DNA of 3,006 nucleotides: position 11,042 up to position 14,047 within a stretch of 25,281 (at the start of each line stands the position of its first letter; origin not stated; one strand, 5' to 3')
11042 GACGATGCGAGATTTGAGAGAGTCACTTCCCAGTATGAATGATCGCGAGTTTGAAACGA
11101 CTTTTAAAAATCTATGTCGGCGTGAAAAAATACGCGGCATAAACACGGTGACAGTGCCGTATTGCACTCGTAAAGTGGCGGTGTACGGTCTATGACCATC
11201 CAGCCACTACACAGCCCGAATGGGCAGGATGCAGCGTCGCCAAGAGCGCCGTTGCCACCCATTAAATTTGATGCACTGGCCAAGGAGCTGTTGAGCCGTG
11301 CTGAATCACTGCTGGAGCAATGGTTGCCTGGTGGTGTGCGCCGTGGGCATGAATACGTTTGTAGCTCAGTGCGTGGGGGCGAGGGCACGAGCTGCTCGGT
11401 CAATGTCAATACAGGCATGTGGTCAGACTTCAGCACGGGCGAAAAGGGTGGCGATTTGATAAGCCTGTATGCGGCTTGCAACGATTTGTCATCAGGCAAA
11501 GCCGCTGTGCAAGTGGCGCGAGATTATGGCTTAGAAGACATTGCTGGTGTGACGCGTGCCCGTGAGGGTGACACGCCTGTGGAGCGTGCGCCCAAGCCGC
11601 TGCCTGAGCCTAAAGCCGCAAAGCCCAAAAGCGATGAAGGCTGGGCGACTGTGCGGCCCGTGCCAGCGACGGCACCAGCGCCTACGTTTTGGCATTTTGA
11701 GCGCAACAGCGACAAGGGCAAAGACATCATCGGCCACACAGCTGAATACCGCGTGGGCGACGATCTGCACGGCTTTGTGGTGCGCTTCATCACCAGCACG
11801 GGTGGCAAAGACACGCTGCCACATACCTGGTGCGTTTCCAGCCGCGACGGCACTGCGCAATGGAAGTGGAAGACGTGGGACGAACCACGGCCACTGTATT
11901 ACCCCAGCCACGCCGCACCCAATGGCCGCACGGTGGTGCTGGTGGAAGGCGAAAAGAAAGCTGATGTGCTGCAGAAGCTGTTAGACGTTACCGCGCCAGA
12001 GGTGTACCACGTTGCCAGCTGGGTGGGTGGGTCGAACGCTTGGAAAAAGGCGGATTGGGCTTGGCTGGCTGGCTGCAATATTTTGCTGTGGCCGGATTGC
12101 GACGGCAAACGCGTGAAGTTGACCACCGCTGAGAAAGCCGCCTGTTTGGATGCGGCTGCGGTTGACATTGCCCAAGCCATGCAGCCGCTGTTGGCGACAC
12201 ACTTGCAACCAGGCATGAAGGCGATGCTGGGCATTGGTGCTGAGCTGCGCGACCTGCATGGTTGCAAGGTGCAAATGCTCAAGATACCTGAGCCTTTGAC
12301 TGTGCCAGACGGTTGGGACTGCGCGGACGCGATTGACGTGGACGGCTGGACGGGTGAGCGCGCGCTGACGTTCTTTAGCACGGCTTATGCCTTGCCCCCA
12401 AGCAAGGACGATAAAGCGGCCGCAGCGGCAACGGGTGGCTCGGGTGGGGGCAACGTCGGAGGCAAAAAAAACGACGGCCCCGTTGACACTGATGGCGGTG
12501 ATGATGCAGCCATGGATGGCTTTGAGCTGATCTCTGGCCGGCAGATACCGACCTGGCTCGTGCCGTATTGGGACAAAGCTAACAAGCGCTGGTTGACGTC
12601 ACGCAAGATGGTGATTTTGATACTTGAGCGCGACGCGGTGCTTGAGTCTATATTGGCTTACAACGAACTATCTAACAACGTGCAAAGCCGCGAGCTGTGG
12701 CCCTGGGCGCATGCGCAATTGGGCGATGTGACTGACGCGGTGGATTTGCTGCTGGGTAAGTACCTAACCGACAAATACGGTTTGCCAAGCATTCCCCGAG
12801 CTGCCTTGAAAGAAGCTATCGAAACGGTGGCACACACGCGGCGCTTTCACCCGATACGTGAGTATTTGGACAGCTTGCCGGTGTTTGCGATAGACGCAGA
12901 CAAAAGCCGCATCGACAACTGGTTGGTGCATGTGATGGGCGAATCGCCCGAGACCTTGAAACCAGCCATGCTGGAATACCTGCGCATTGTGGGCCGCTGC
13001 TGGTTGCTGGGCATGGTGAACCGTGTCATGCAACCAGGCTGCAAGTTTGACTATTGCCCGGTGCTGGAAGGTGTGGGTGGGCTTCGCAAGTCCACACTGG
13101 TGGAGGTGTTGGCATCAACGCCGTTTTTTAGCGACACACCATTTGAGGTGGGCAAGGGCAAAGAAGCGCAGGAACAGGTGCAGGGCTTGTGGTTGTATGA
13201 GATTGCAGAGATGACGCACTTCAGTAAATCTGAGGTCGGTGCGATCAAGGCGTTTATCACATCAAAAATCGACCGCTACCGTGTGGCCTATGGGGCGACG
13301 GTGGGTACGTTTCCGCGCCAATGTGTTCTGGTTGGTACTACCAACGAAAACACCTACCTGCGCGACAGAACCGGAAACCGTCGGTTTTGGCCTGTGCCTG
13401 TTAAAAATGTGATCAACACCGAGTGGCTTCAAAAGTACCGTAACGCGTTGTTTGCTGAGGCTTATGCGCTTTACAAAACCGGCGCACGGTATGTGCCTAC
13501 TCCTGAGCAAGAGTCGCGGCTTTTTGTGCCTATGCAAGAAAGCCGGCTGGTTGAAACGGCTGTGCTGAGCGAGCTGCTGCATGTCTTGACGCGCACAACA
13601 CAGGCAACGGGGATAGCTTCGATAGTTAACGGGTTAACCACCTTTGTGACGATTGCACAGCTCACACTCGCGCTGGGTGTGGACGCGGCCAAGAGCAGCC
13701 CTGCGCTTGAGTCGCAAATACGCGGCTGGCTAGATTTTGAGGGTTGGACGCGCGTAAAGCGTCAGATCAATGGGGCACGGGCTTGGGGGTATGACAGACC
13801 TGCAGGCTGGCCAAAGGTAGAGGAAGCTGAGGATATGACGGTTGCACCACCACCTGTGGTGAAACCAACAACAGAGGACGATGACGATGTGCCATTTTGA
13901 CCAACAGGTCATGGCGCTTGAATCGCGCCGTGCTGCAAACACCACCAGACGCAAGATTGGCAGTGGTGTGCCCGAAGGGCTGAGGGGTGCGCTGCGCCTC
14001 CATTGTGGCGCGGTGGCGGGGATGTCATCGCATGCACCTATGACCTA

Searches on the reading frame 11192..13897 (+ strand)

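Call 104: search_protein_families(library=pfam, proteins=[window:11192-13897:+], max_evalue=0.0001)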
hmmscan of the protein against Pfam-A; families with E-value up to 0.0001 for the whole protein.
window:11192-13897:+ (902 aa): 1 family
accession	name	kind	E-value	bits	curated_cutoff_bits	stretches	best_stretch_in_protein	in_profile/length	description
PF05272.17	VapE-like_dom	-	2.4e-68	230.3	25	1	571-783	9-213/217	Virulence-associated protein E-like domain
